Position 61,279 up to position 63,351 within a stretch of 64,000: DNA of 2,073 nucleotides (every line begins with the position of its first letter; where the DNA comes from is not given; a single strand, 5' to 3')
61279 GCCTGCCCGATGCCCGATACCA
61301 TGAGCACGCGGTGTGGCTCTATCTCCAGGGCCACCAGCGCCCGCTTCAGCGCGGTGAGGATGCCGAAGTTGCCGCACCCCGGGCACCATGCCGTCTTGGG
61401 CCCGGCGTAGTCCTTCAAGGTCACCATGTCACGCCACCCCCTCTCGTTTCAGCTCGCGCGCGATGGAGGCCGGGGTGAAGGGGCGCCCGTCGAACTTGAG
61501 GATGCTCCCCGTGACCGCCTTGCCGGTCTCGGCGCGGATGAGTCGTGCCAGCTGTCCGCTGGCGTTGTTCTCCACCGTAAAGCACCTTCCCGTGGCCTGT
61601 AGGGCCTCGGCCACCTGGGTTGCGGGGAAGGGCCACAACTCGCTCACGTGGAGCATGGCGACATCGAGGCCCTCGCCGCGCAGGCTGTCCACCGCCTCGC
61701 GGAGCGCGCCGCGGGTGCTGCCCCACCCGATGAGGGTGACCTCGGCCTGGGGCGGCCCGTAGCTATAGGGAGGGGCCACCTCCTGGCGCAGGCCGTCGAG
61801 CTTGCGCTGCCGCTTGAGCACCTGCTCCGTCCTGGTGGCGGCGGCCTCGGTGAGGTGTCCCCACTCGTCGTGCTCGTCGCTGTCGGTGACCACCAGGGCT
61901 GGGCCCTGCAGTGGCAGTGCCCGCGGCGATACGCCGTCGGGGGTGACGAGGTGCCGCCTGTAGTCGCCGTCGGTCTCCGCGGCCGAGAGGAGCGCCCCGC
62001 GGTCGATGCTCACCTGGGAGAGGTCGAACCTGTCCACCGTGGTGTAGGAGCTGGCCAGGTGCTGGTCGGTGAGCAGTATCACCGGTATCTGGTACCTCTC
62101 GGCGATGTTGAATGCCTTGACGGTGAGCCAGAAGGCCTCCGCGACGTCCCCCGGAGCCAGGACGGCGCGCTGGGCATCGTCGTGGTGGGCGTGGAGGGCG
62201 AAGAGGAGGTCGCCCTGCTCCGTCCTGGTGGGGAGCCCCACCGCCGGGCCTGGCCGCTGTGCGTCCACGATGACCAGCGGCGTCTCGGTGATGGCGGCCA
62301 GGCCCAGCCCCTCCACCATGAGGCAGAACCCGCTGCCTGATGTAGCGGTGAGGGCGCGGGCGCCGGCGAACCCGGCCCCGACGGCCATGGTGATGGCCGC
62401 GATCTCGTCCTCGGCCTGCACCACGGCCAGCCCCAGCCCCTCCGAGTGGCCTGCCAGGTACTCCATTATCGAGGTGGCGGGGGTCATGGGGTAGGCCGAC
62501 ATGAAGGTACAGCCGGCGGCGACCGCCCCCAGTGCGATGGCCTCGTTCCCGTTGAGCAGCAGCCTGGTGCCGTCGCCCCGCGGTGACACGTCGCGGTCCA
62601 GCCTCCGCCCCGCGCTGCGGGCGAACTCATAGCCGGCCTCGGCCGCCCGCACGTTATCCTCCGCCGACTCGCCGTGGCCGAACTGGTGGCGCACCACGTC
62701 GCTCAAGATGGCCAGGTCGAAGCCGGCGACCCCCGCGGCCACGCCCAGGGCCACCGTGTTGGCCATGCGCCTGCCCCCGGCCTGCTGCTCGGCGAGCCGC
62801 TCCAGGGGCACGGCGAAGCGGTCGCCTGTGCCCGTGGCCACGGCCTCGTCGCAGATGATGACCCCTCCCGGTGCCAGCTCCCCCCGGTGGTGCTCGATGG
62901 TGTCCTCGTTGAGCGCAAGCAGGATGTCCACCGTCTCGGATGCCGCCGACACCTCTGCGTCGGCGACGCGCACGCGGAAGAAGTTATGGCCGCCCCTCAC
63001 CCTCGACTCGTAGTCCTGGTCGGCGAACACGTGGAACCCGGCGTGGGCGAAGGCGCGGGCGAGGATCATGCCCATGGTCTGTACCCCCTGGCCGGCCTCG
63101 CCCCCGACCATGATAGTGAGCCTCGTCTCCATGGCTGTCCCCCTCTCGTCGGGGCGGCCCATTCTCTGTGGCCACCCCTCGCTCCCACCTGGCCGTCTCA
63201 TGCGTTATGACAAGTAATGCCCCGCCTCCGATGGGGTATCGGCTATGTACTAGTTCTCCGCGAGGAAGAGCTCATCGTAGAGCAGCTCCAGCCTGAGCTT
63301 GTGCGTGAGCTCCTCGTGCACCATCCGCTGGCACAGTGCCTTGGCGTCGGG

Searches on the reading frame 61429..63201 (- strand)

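Call 37: search_protein_families(library=pfam, proteins=[window:61429-63201:-], max_evalue=0.00001)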
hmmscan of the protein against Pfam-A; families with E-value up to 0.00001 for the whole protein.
window:61429-63201:- (590 aa): 5 families
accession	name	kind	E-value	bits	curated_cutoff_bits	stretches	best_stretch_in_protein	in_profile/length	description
PF01855.24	POR_N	-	5.6e-59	200.1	27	1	225-461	2-229/231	Pyruvate flavodoxin/ferredoxin oxidoreductase, thiamine diP-bdg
PF01558.24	POR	-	2.8e-38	132.2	27.4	1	36-192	1-173/173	Pyruvate ferredoxin/flavodoxin oxidoreductase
PF17147.9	PFOR_II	-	4.2e-13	50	27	1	486-579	1-101/102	Pyruvate:ferredoxin oxidoreductase core domain II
PF02780.25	Transketolase_C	-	6.2e-08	33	25.9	1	485-548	9-72/124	Transketolase, C-terminal domain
PF02776.23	TPP_enzyme_N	-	7.3e-06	26.2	26.8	0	217-322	2-106/119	Thiamine pyrophosphate enzyme, N-terminal TPP binding domain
